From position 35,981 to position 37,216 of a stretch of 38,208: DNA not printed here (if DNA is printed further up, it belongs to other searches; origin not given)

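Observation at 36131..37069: Early protein with 21 consecutive x-x-N-S-G pentapeptides: candidate beta-helical DNA mimic or anti-defence factor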

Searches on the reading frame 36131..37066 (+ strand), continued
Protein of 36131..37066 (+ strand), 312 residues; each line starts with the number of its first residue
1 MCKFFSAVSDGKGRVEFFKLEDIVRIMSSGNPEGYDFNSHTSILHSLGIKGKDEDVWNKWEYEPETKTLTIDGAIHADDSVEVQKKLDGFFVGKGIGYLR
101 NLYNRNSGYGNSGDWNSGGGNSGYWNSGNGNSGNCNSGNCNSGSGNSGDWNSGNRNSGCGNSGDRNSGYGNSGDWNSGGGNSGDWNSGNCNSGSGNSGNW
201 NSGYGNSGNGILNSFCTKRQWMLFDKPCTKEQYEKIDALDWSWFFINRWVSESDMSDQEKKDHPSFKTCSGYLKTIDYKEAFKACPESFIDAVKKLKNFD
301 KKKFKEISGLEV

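Call 35: fold_search(model_id=the predicted structure, library=viral)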
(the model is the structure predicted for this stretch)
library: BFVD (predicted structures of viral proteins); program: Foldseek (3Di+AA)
matches with E <= 10: 23; with E <= 0.001: 0
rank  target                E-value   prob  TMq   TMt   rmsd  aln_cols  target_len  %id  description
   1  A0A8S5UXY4            8.5e-03  1.00  0.22  0.30   4.8       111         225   16  Uncharacterized protein [Siphoviridae sp. ctfza2]
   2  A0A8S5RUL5            1.2e+00  0.33  0.16  0.16   9.5       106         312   15  (no name in the UniProt tables at hand)
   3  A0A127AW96            3.4e+00  0.02  0.08  0.14  12.5        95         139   16  Uncharacterized protein [Bacillus phage SP-15]
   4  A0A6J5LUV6            3.8e+00  0.01  0.09  0.09  15.6       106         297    8  Uncharacterized protein [uncultured Caudovirales phage]
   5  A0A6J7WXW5            4.1e+00  0.02  0.09  0.12  12.1        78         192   14  Meiotically up-regulated gene 113 [uncultured Caudovirales phage]
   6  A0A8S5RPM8            4.6e+00  0.03  0.12  0.25  11.1        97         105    9  Uncharacterized protein [virus sp. ctrcb4]
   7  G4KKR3                4.6e+00  0.01  0.09  0.06  14.8       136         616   11  (no name in the UniProt tables at hand)
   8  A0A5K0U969            4.9e+00  0.01  0.06  0.08  14.8        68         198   19  Uncharacterized protein [Yasminevirus sp. GU-2018]
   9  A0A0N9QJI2            5.9e+00  0.02  0.10  0.12  15.8       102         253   13  Uncharacterized protein [Chrysochromulina ericina virus CeV-01B]
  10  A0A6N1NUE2            5.9e+00  0.01  0.09  0.12  13.2       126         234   10  Thioredoxin domain-containing protein [Tupanvirus deep ocean]
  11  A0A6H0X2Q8            6.7e+00  0.01  0.10  0.06  12.2        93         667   12  Tail spike [Klebsiella phage VLC5]
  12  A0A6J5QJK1            7.1e+00  0.02  0.06  0.11  12.2        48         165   14  Uncharacterized protein [uncultured Caudovirales phage]
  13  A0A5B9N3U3            7.5e+00  0.02  0.06  0.25   8.1        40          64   15  Uncharacterized protein [Klebsiella phage Shelby]
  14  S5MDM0                7.5e+00  0.01  0.06  0.21   8.9        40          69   15  Uncharacterized protein [Sinorhizobium phage phiM12]
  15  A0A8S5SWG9            8.0e+00  0.02  0.07  0.17  10.2        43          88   19  Uncharacterized protein [Siphoviridae sp. ctZHD14]
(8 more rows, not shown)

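Call 38: find_encoding_contigs(protein=P0002, flank=3000, max_places=3)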
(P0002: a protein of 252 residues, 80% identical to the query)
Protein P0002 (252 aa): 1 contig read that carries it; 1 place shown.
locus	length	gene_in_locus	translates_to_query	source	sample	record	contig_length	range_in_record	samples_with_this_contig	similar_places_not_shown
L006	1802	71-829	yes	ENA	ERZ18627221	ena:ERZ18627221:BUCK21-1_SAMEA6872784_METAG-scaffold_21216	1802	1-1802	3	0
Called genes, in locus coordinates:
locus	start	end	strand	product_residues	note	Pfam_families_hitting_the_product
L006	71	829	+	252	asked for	-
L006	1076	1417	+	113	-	-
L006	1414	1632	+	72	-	-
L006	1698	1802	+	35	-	?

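Call 39: find_encoding_contigs(protein=P0001, flank=3000, max_places=6)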
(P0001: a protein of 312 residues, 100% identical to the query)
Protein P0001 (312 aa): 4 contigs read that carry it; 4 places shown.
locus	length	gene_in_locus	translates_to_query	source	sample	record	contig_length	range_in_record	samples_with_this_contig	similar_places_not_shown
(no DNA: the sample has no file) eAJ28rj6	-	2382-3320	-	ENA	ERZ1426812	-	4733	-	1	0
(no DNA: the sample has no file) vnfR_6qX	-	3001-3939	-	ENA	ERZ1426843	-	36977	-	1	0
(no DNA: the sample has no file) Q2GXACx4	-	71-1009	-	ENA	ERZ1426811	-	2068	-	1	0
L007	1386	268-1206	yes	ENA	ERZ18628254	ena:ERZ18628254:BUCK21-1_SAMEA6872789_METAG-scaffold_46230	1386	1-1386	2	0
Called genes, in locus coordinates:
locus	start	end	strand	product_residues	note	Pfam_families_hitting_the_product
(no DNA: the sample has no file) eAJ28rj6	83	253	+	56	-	PF21983:NikA-like (weak)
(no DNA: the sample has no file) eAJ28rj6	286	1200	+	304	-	PF09588:YqaJ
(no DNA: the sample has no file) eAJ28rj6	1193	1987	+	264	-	PF03837:RecT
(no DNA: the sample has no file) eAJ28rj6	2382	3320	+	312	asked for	PF01469:Pentapeptide_2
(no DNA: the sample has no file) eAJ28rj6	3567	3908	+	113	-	-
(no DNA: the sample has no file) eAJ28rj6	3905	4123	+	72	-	-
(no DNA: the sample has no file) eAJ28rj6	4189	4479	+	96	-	PF22253:DUF6948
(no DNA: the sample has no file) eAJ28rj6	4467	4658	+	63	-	-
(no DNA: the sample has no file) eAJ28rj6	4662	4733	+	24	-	?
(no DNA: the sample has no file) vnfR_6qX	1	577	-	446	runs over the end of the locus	PF00270:DEAD, PF04851:ResIII, PF13401:AAA_22 (faint), PF00271:Helicase_C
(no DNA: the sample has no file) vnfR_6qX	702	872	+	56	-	PF21983:NikA-like (weak)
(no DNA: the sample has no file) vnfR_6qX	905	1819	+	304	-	PF09588:YqaJ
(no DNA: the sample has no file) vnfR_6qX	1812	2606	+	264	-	PF03837:RecT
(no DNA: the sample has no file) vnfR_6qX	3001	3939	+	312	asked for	PF01469:Pentapeptide_2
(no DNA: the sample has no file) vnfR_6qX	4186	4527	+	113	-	-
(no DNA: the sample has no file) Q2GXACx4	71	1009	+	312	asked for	PF01469:Pentapeptide_2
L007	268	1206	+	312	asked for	PF01469:Pentapeptide_2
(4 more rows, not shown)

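Call 44: find_related_loci(query=A1, collection=genome_contigs, flank=8000)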
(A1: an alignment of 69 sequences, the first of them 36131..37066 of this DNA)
Query A1 (312 aa) in genome_contigs; peptide patterns used: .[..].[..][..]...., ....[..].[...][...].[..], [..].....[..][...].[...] (x = any residue, [..] = any of these).
58 stretches matched a pattern; 2 encode a relative of the query (tblastn E <= 1e-3); 2 distinct loci.
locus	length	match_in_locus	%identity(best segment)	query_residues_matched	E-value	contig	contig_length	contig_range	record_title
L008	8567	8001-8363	52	1-121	7e-36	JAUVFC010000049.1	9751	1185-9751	MAG: Desulfobacterales bacterium isolate CSMAG_340 CSMAG_340_k127_10656207_length_9751_cov_44.0000, whole genome shotgun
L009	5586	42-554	28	1-159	4e-9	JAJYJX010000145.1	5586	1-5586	MAG: bacterium isolate DBS2-1.bin173 NODE_29920_length_5586_cov_1.280454, whole genome shotgun sequence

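Call 45: find_related_loci(query=A1, collection=viral_contigs, flank=6000)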
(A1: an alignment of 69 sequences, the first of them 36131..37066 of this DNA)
Query A1 (312 aa) in viral_contigs; peptide patterns used: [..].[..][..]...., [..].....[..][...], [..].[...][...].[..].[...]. (x = any residue, [..] = any of these).
50 stretches matched a pattern; 12 encode a relative of the query (tblastn E <= 1e-3); 12 distinct loci.
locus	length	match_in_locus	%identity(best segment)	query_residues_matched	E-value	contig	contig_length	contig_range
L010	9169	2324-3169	62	1-312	1e-114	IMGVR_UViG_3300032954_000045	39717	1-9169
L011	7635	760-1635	44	1-312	2e-79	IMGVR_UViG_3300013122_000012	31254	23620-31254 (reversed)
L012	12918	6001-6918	50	1-310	1e-78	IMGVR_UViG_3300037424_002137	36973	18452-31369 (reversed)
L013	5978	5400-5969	60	1-198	1e-61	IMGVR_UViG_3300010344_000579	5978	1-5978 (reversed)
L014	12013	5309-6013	37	2-312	1e-57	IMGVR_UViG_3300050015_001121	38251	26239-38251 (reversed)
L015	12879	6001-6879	48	1-312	1e-57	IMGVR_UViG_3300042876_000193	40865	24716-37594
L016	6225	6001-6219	60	1-73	4e-23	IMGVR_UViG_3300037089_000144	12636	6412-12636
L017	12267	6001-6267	47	1-88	7e-15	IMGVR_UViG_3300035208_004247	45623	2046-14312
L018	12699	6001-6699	37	1-239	2e-34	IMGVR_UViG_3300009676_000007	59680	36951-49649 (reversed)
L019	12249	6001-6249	41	1-85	1e-11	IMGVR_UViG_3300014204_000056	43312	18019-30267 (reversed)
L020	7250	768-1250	30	1-153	2e-10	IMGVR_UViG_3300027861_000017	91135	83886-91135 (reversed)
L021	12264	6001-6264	34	1-87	8e-7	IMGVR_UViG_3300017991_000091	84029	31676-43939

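Call 56: search_dna_similar(query=P0095, collection=phages, mode=protein, max_evalue=0.001, max_rows=40)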
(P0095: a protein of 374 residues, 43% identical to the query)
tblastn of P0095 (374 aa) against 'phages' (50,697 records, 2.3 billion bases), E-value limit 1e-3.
Records with a match: 183; places in all: 183; records where one place covers at least 80% of the query: 116.
Best place of each record, by identity: <60% 183.
By first word of the organism name: Rheinheimera 115; Pseudomonas 26; Salmonella 11; Ralstonia 6; Vibrio 4; Bacteriophage 3; Lactobacillus 3; Acinetobacter 3; Enterobacteria 2; Methanobacterium 2; and 8 more.
By host as written in the record: Rheinheimera sp. BAL341 115; Pseudomonas aeruginosa 13; - 6; Pseudomonas aeruginosa PA14 4; Acinetobacter baumannii DSM 106838 3; Ralstonia pseudosolanacearum I-31 (MT043) 3; Vibrio splendidus 3; Lactobacillus brevis 2; and 26 more.
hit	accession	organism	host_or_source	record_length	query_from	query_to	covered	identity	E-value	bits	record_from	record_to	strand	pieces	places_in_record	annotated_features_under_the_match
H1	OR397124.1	Clostridioides phage AR1086-1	Clostridioides difficile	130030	1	374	100%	39.6%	4e-64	226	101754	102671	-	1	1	hypothetical protein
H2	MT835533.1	Bacteriophage sp.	human fecal samples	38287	1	372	71%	44.6%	2e-29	220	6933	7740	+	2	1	record has no annotation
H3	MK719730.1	Rheinheimera phage vB_RspM_Barba19A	Rheinheimera sp. BAL341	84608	1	314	84%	37.5%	1e-33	138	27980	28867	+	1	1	pentapeptide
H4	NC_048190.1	Rheinheimera phage vB_RspM_Barba19A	Rheinheimera sp. BAL341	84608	1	314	84%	37.5%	1e-33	138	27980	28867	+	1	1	pentapeptide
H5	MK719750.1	Rheinheimera phage vB_RspM_Barba31A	Rheinheimera sp. BAL341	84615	1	314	84%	37.5%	1e-33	138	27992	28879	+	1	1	pentapeptide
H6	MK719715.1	Rheinheimera phage vB_RspM_Barba9A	Rheinheimera sp. BAL341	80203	1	314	84%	36.3%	4e-33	136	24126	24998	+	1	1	pentapeptide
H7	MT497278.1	Rheinheimera phage vB_RspM_barba_13-8A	Rheinheimera sp. BAL341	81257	1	314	84%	36.3%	4e-33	136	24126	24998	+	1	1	pentapeptide2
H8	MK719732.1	Rheinheimera phage vB_RspM_Barba20S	Rheinheimera sp. BAL341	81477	1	314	84%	36.3%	4e-33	136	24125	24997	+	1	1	pentapeptide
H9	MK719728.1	Rheinheimera phage vB_RspM_Barba17S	Rheinheimera sp. BAL341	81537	1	314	84%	36.3%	4e-33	136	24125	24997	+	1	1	pentapeptide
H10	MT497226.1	Rheinheimera phage vB_RspM_barba_10-8B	Rheinheimera sp. BAL341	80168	1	314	84%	36.0%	2e-32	134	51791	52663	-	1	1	pentapeptide2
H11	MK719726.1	Rheinheimera phage vB_RspM_Barba16S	Rheinheimera sp. BAL341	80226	1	314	84%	36.0%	2e-32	134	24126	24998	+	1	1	pentapeptide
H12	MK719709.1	Rheinheimera phage vB_RspM_Barba5A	Rheinheimera sp. BAL341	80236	1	314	84%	36.0%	2e-32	134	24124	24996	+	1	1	pentapeptide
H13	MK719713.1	Rheinheimera phage vB_RspM_Barba8A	Rheinheimera sp. BAL341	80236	1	314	84%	36.0%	2e-32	134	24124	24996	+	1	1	pentapeptide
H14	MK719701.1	Rheinheimera phage vB_RspM_Barba1A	Rheinheimera sp. BAL341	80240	1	314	84%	36.0%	2e-32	134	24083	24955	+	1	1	pentapeptide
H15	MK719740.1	Rheinheimera phage vB_RspM_Barba25A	Rheinheimera sp. BAL341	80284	1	314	84%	36.0%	2e-32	134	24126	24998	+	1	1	pentapeptide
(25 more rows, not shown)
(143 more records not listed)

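Call 57: search_dna_similar(query=P0095, collection=phages, mode=protein, max_evalue=0.001, max_rows=60, rows=spread)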
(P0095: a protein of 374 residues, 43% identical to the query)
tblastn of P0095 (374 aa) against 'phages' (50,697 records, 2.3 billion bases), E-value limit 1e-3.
Records with a match: 183; places in all: 183; records where one place covers at least 80% of the query: 116.
Best place of each record, by identity: <60% 183.
By first word of the organism name: Rheinheimera 115; Pseudomonas 26; Salmonella 11; Ralstonia 6; Vibrio 4; Bacteriophage 3; Lactobacillus 3; Acinetobacter 3; Enterobacteria 2; Methanobacterium 2; and 8 more.
By host as written in the record: Rheinheimera sp. BAL341 115; Pseudomonas aeruginosa 13; - 6; Pseudomonas aeruginosa PA14 4; Acinetobacter baumannii DSM 106838 3; Ralstonia pseudosolanacearum I-31 (MT043) 3; Vibrio splendidus 3; Lactobacillus brevis 2; and 26 more.
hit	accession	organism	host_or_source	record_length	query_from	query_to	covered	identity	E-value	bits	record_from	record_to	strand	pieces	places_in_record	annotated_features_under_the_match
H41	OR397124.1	Clostridioides phage AR1086-1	Clostridioides difficile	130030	1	374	100%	39.6%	4e-64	226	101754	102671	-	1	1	hypothetical protein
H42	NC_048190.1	Rheinheimera phage vB_RspM_Barba19A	Rheinheimera sp. BAL341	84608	1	314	84%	37.5%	1e-33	138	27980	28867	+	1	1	pentapeptide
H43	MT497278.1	Rheinheimera phage vB_RspM_barba_13-8A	Rheinheimera sp. BAL341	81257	1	314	84%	36.3%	4e-33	136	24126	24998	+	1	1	pentapeptide2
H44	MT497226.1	Rheinheimera phage vB_RspM_barba_10-8B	Rheinheimera sp. BAL341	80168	1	314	84%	36.0%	2e-32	134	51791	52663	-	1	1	pentapeptide2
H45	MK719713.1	Rheinheimera phage vB_RspM_Barba8A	Rheinheimera sp. BAL341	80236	1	314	84%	36.0%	2e-32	134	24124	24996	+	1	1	pentapeptide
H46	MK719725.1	Rheinheimera phage vB_RspM_Barba15S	Rheinheimera sp. BAL341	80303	1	314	84%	36.0%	2e-32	134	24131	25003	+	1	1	pentapeptide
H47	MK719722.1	Rheinheimera phage vB_RspM_Barba14A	Rheinheimera sp. BAL341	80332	1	314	84%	36.0%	2e-32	134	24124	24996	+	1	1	pentapeptide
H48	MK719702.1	Rheinheimera phage vB_RspM_Barba1S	Rheinheimera sp. BAL341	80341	1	314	84%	36.0%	2e-32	134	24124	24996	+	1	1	pentapeptide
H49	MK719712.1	Rheinheimera phage vB_RspM_Barba7A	Rheinheimera sp. BAL341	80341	1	314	84%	36.0%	2e-32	134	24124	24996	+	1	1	pentapeptide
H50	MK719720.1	Rheinheimera phage vB_RspM_Barba12S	Rheinheimera sp. BAL341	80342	1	314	84%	36.0%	2e-32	134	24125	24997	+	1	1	pentapeptide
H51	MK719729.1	Rheinheimera phage vB_RspM_Barba18A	Rheinheimera sp. BAL341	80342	1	314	84%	36.0%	2e-32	134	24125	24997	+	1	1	pentapeptide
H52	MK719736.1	Rheinheimera phage vB_RspM_Barba22S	Rheinheimera sp. BAL341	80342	1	314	84%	36.0%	2e-32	134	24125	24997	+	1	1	pentapeptide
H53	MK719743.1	Rheinheimera phage vB_RspM_Barba26S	Rheinheimera sp. BAL341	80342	1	314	84%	36.0%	2e-32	134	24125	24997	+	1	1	pentapeptide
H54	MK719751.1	Rheinheimera phage vB_RspM_Barba32A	Rheinheimera sp. BAL341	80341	1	314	84%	36.0%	2e-32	134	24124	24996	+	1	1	pentapeptide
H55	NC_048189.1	Rheinheimera phage vB_RspM_Barba18A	Rheinheimera sp. BAL341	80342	1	314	84%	36.0%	2e-32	134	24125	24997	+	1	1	pentapeptide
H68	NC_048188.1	Rheinheimera phage Barba8S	Rheinheimera sp. BAL341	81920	1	314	84%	36.0%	2e-32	134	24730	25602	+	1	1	pentapeptide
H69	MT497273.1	Rheinheimera phage vB_RspM_barba_12-9G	Rheinheimera sp. BAL341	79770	1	371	99%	30.5%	3e-32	134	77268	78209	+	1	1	pentapeptide2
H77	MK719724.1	Rheinheimera phage vB_RspM_Barba15A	Rheinheimera sp. BAL341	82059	1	371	99%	30.5%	3e-32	134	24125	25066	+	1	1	pentapeptide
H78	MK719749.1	Rheinheimera phage vB_RspM_Barba30A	Rheinheimera sp. BAL341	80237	1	314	84%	35.7%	2e-32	134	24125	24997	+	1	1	pentapeptide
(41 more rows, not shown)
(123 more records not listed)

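Call 60: get_annotated_region(hit=H55, flank=6000)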
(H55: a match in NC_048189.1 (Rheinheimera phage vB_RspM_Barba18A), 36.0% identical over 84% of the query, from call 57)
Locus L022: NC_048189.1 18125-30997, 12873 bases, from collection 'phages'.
description: Rheinheimera phage vB_RspM_Barba18A, complete genome.
organism: Rheinheimera phage vB_RspM_Barba18A (NCBI taxid 2565657)
taxonomy: Viruses; Duplodnaviria; Heunggongvirae; Uroviricota; Caudoviricetes; Barbavirus; Barbavirus barba18A
host: Rheinheimera sp. BAL341; source: -; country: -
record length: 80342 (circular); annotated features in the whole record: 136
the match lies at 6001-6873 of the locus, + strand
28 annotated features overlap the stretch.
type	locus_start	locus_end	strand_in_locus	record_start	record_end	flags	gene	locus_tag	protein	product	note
CDS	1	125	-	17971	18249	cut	-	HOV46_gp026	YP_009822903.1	hypothetical protein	-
CDS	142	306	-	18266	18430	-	-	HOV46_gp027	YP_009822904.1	hypothetical protein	-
CDS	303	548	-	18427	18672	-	-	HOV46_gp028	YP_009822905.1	hypothetical protein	-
CDS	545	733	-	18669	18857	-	-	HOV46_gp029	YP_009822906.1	hypothetical protein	annotation based on sequence similarity to Pfam PF17555.2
CDS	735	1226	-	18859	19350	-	-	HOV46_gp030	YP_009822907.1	macro domain protein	annotation based on sequence similarity to NCBI AUR84810.2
CDS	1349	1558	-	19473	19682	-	-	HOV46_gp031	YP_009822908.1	hypothetical protein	-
CDS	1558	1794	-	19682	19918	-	-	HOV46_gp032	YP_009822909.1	hypothetical protein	-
CDS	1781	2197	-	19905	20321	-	-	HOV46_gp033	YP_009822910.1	hypothetical protein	-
CDS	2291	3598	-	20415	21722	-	-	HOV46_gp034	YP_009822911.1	hypothetical protein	annotation based on sequence similarity to NCBI AUR93476.2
CDS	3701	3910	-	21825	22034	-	-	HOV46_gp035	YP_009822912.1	hypothetical protein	-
CDS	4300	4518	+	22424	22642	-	-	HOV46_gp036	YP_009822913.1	hypothetical protein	annotation based on sequence similarity to NCBI AUR87597.2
CDS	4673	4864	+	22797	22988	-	-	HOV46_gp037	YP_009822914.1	hypothetical protein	-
CDS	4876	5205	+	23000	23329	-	-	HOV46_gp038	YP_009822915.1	hypothetical protein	-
CDS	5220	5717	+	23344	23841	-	-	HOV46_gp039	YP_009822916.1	hypothetical protein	-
CDS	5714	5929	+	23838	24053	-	-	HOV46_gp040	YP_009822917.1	hypothetical protein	-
CDS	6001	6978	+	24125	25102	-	-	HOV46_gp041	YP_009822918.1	pentapeptide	annotation based on sequence similarity to NCBI CDB99514.1 and Pfam PF01469.18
CDS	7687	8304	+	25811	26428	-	-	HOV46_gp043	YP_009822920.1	pentapeptide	annotation based on sequence similarity to NCBI WP_064582647.1 and Pfam PF00805.22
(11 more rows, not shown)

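Call 79: predict_structure(alignment_id=A2)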
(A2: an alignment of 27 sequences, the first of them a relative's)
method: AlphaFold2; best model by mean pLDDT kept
length: 237 residues; sequences in the alignment: 27
mean_pLDDT: 80.4   pTM: 0.45
mean pLDDT of the five models: 80.4, 79.7, 79.1, 78.5, 77.8
residues with pLDDT >= 90: 102; 70-90: 90; 50-70: 7; < 50: 38
segments of 3 or more residues with pLDDT < 50: 105-140
pLDDT, mean of each block of 10 residues (from residue 1): 74 92 89 88 91 88 89 87 94 86 52 31 36 43 74 90 88 90 93 88 89 95 95 90
secondary structure, 60 per line:
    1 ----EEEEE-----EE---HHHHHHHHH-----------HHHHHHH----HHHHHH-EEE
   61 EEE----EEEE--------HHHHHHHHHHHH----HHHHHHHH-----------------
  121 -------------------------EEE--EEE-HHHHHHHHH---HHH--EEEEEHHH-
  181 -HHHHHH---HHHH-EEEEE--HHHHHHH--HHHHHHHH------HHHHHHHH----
elements in order: E5-9 H20-28 H40-46 H51-56 E58-63 E68-71 H80-91 H96-103 E146-148 E151-153 H155-163 E172-176 H182-187 H191-194 E196-200 H203-209 H212-219 H226-233
